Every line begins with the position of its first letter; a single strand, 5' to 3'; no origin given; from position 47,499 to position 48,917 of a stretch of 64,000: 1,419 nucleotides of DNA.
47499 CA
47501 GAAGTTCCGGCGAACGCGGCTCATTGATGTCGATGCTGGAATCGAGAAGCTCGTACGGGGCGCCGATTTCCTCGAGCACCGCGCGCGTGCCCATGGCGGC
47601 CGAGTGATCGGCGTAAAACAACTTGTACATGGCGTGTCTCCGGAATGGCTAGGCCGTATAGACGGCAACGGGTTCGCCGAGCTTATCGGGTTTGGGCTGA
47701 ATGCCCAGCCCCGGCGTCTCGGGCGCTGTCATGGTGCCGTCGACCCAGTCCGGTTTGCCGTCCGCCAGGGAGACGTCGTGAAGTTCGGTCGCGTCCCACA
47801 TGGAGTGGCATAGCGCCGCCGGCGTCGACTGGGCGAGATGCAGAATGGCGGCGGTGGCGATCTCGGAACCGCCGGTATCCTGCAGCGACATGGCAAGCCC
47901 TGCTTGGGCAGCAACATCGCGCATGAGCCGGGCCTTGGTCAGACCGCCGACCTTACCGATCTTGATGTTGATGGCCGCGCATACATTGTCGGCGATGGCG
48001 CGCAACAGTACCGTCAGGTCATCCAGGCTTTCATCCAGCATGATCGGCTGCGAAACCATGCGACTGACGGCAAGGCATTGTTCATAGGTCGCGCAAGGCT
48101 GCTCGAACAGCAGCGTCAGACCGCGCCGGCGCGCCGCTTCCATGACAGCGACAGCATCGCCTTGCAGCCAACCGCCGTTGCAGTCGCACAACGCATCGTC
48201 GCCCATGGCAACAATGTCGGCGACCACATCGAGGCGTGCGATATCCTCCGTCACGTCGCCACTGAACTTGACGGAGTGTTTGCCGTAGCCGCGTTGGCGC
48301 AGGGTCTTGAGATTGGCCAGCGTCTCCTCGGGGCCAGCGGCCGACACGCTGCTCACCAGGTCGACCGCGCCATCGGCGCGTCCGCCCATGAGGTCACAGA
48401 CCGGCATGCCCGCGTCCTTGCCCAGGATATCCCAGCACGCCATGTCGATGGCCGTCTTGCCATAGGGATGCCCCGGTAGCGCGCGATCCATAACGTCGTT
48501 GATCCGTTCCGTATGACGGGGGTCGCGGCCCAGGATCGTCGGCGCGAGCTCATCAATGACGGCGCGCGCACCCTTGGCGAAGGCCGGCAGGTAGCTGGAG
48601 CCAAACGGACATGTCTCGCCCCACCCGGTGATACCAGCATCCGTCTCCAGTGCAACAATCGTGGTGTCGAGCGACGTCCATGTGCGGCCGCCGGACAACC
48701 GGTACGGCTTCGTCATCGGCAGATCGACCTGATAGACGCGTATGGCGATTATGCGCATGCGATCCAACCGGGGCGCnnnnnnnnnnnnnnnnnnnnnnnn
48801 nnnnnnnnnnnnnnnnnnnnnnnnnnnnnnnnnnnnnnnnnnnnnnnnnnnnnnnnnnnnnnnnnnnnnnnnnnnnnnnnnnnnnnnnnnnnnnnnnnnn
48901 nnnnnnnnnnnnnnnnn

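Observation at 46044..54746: Nine-gene minus-strand operon mixing betaine-type demethylation and epimerase genes with three acyltransferases; candidate uncharacterised pathway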

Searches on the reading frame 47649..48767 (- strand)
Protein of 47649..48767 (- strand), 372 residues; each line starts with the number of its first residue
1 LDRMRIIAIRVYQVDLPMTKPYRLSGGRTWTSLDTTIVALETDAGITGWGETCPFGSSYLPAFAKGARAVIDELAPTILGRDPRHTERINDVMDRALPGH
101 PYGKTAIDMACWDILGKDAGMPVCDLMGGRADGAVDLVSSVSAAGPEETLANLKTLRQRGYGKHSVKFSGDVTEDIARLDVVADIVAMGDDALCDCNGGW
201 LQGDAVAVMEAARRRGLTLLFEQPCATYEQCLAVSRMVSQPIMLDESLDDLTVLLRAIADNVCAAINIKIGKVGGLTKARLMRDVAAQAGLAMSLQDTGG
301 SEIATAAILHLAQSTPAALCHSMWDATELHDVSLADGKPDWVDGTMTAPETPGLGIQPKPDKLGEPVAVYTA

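Call 3: search_protein_families(library=pfam, proteins=[window:47649-48767:-])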
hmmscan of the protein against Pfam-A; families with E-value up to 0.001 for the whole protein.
window:47649-48767:- (372 aa): 2 families
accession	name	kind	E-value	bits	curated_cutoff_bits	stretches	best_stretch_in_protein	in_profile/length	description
PF13378.12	MR_MLE_C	-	1.3e-38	133.3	29.4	1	152-361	5-218/219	Enolase C-terminal domain-like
PF02746.21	MR_MLE_N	-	7.9e-20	71.7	22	1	10-128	5-117/117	Mandelate racemase / muconate lactonizing enzyme, N-terminal domain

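Call 4: search_protein_families(library=ncbifam, proteins=[window:47649-48767:-])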
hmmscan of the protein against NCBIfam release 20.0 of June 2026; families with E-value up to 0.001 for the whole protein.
window:47649-48767:- (372 aa): 17 families
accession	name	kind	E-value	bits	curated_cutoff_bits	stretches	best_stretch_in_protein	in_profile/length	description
NF043002.1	HProlDhtase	equivalog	3.6e-122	407.8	500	1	4-368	1-364/366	cis-3-hydroxy-L-proline dehydratase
TIGR02534.1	mucon_cyclo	subfamily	9.4e-36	123.6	334.95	1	11-363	6-362/368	muconate/chloromuconate family cycloisomerase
NF010624.0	PRK14017.1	equivalog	3.6e-24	85.6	311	1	37-359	17-353/382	galactonate dehydratase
NF041118.1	A_G_epim_Thtga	equivalog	2.4e-23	82.8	500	1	4-321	1-315/341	L-Ala-D/L-Glu epimerase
TIGR01928.1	menC_lowGC_arch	equivalog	2.3e-22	79.4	200.65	1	12-306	1-294/325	o-succinylbenzoate synthase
NF042940.1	racemase_DgcA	equivalog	6.5e-21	74.9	400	1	10-314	2-287/323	N-acetyl-D-Glu racemase DgcA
NF043051.1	ManoateDhtManD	equivalog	1.8e-17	63.3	550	1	38-162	20-144/403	D-mannonate dehydratase ManD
NF047820.1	TalGalacDh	equivalog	8.9e-17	61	500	1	5-357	3-355/371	L-talarate/galactarate dehydratase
NF011654.0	PRK15072.1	subfamily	9.7e-16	57.6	430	1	38-162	20-144/404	D-galactonate dehydratase family protein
NF040790.2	glucon_galact_dh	equivalog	4.3e-15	55.4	750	1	27-357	18-360/390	bifunctional D-gluconate/D-galactonate dehydratase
TIGR01927.1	menC_gam_Gplu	equivalog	1.2e-12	47.8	130.55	1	12-315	1-282/307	o-succinylbenzoate synthase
NF011708.0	PRK15129.1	equivalog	1.6e-11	43.9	343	1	8-312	3-290/321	L-Ala-D/L-Glu epimerase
NF002782.0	PRK02901.1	equivalog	3.1e-11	42.9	288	1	171-317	116-260/328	o-succinylbenzoate synthase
NF040866.1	AraD_Arch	equivalog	2e-09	36.9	650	1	33-357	32-360/372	arabinonate dehydratase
NF002739.0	PRK02714.1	equivalog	6e-06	25.9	259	0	147-315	120-290/320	o-succinylbenzoate synthase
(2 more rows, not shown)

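Call 9: search_solved_structures(query=window:47649-48758:-, max_evalue=1e-20)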
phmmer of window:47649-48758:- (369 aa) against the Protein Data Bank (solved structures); distinct sequences matched with E-value up to 1e-20: 35.
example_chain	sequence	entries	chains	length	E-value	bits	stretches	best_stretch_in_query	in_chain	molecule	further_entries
3eez_A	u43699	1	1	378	4.9e-100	338.4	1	2-368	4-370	putative Mandelate racemase/muconate lactonizing enzyme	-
4mgg_A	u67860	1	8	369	4.8e-97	328.6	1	1-367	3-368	Muconate lactonizing enzyme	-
2ps2_A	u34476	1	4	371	1.3e-92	314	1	2-367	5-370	Putative mandelate racemase/muconate lactonizing enzyme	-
2qdd_A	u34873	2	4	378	1.8e-90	306.9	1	1-367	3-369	Mandelate racemase/muconate lactonizing enzyme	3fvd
2pce_A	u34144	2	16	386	5.1e-81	275.9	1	2-366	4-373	putative mandelate racemase/muconate lactonizing enzyme | Mandelate racemase/muconate lactonizing enzyme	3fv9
2rdx_A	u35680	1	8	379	1.7e-67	231.3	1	1-367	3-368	Mandelate racemase/muconate lactonizing enzyme, putative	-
4e8g_A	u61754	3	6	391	3.6e-54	187.5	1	1-367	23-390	Mandelate racemase/muconate lactonizing enzyme, N-terminal domain protein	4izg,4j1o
2pmq_A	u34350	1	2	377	1e-49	172.9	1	2-364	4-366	Mandelate racemase/muconate lactonizing enzyme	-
4h2h_A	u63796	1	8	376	1.1e-49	172.8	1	2-364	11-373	Mandelate racemase/muconate lactonizing enzyme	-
2p88_A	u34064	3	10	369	7.1e-39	137.2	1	1-360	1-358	Mandelate racemase/muconate lactonizing enzyme family protein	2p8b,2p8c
1jpm_A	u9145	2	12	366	2.6e-29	105.8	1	1-353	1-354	L-Ala-D/L-Glu Epimerase | similar to chloromuconate cycloisomerase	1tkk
3jva_A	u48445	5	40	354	2.1e-28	102.7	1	13-311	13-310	Dipeptide Epimerase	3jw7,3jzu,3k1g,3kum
3rit_A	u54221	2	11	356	7.8e-27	97.6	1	1-353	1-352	Dipeptide epimerase | Putative chloromuconate cycloisomerase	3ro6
2qde_A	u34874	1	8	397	9.7e-27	97.3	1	2-354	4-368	Mandelate racemase/muconate lactonizing enzyme family protein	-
3i6e_A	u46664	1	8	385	6.1e-26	94.6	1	2-361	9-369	Muconate cycloisomerase I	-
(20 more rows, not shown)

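Call 27: find_homologous_proteins(query=window:47649-48758:-, max_evalue=1e-40)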
Query window:47649-48758:- (369 aa): 3206 proteins with E <= 1e-40 among 8000 candidates; the best 120 are listed.
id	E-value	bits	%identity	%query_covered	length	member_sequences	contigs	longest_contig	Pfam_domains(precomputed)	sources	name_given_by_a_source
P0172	1.5e-244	829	100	100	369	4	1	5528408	PF13378.13,PF02746.22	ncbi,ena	-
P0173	5.4e-220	748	90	100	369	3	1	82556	PF13378.13,PF02746.22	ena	-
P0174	7.8e-182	622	73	100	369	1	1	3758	PF13378.13,PF02746.22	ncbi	-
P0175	3.1e-181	620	74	100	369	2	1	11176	PF13378.13,PF02746.22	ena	-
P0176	1.9e-172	592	72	100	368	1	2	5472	PF13378.13,PF02746.22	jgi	-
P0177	2.0e-118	414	53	99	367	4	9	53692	PF13378.13,PF02746.22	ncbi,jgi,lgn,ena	-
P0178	3.5e-117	410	53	99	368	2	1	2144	PF13378.13,PF02746.22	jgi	jgi:L-alanine-DL-glutamate epimerase-like enolase superfamily enzyme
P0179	6.3e-117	409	52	99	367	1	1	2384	PF13378.13,PF02746.22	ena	-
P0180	4.3e-114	400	52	99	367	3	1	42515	PF13378.13,PF02746.22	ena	-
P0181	4.4e-113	396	51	99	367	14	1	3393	PF13378.13,PF02746.22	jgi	jgi:L-alanine-DL-glutamate epimerase-like enolase superfamily enzyme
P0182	4.6e-113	396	52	99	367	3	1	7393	PF13378.13,PF02746.22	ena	-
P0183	1.6e-111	391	53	99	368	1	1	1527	PF13378.13,PF02746.22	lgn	-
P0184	2.7e-111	390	51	99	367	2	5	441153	PF13378.13,PF02746.22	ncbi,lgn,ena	-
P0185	4.7e-111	390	50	100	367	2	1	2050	PF13378.13,PF02746.22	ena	-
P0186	5.3e-111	389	52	99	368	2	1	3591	PF13378.13,PF02746.22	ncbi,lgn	-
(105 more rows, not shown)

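Call 28: find_encoding_contigs(protein=P0175, flank=10000, max_places=2)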
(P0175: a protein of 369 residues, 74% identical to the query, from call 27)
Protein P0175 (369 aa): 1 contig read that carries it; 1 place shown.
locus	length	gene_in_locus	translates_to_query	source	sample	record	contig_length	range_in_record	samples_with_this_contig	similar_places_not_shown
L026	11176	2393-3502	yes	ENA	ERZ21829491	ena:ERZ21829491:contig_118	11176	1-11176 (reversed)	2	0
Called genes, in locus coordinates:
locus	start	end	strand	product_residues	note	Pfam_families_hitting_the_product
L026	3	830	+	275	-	?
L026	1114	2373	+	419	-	-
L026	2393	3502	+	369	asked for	PF02746:MR_MLE_N, PF13378:MR_MLE_C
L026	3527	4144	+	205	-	PF02798:GST_N, PF13417:GST_N_3, PF13409:GST_N_2, PF00043:GST_C (weak), PF13410:GST_C_2 (weak), PF14497:GST_C_3 (weak)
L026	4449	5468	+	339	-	PF12760:Zn_ribbon_IS1595, PF12762:DDE_Tnp_IS1595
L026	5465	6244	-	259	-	PF13011:LZ_Tnp_IS481, PF13384:HTH_23, PF13518:HTH_28, PF13551:HTH_29, PF13565:HTH_32, PF00665:rve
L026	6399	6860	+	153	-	PF13669:Glyoxalase_4 (faint), PF00903:Glyoxalase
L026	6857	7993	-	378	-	PF00355:Rieske, PF00848:Ring_hydroxyl_A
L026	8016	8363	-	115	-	-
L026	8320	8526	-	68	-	-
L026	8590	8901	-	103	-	-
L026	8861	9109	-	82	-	PF20256:MoCoBD_2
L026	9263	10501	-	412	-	PF02738:MoCoBD_1, PF20256:MoCoBD_2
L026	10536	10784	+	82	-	-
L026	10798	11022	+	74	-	-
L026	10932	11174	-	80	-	?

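Call 29: find_encoding_contigs(protein=P0173, flank=10000, max_places=2)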
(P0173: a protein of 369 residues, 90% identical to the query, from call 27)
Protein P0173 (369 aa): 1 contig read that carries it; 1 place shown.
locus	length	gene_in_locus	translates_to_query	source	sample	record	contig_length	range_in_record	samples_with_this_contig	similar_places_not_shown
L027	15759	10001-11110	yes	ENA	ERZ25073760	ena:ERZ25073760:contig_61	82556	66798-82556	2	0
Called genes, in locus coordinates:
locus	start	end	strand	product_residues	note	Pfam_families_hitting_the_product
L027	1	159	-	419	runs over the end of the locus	PF13480:Acetyltransf_6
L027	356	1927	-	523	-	PF06253:MTTB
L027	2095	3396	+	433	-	PF00070:Pyr_redox (faint), PF00890:FAD_binding_2, PF01266:DAO, PF03486:HI0933_like (faint), PF07992:Pyr_redox_2 (weak), PF12831:FAD_oxidored (faint), PF13450:NAD_binding_8 (weak), PF13738:Pyr_redox_3 (faint), +1 more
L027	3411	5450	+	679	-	PF00724:Oxidored_FMN, PF03486:HI0933_like (weak), PF07992:Pyr_redox_2, PF12831:FAD_oxidored (weak), PF13450:NAD_binding_8 (weak)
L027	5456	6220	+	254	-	-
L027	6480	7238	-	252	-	PF03466:LysR_substrate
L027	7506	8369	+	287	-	PF02558:ApbA (weak), PF02826:2-Hacid_dh_C, PF03446:NAD_binding_2, PF03807:F420_oxidored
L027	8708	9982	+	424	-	PF16911:PapA_C (faint)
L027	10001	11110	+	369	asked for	PF02746:MR_MLE_N, PF13378:MR_MLE_C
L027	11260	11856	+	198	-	-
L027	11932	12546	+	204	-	PF02798:GST_N, PF13417:GST_N_3 (weak), PF13409:GST_N_2, PF00043:GST_C (weak)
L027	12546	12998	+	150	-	PF04828:GFA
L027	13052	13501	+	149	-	PF13669:Glyoxalase_4 (faint), PF00903:Glyoxalase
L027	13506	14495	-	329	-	PF00355:Rieske, PF00848:Ring_hydroxyl_A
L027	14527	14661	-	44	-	-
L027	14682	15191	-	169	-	PF00903:Glyoxalase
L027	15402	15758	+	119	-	?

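Call 49: search_solved_structures(query=window:47649-48758:-, max_evalue=1e-90, show_alignments=2)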
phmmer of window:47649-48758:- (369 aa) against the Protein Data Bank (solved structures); distinct sequences matched with E-value up to 1e-90: 3.
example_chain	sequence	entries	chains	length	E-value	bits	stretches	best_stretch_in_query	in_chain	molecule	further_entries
3eez_A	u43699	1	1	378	4.9e-100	338.4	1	2-368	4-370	putative Mandelate racemase/muconate lactonizing enzyme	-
4mgg_A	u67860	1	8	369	4.8e-97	328.6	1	1-367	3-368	Muconate lactonizing enzyme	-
2ps2_A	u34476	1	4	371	1.3e-92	314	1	2-367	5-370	Putative mandelate racemase/muconate lactonizing enzyme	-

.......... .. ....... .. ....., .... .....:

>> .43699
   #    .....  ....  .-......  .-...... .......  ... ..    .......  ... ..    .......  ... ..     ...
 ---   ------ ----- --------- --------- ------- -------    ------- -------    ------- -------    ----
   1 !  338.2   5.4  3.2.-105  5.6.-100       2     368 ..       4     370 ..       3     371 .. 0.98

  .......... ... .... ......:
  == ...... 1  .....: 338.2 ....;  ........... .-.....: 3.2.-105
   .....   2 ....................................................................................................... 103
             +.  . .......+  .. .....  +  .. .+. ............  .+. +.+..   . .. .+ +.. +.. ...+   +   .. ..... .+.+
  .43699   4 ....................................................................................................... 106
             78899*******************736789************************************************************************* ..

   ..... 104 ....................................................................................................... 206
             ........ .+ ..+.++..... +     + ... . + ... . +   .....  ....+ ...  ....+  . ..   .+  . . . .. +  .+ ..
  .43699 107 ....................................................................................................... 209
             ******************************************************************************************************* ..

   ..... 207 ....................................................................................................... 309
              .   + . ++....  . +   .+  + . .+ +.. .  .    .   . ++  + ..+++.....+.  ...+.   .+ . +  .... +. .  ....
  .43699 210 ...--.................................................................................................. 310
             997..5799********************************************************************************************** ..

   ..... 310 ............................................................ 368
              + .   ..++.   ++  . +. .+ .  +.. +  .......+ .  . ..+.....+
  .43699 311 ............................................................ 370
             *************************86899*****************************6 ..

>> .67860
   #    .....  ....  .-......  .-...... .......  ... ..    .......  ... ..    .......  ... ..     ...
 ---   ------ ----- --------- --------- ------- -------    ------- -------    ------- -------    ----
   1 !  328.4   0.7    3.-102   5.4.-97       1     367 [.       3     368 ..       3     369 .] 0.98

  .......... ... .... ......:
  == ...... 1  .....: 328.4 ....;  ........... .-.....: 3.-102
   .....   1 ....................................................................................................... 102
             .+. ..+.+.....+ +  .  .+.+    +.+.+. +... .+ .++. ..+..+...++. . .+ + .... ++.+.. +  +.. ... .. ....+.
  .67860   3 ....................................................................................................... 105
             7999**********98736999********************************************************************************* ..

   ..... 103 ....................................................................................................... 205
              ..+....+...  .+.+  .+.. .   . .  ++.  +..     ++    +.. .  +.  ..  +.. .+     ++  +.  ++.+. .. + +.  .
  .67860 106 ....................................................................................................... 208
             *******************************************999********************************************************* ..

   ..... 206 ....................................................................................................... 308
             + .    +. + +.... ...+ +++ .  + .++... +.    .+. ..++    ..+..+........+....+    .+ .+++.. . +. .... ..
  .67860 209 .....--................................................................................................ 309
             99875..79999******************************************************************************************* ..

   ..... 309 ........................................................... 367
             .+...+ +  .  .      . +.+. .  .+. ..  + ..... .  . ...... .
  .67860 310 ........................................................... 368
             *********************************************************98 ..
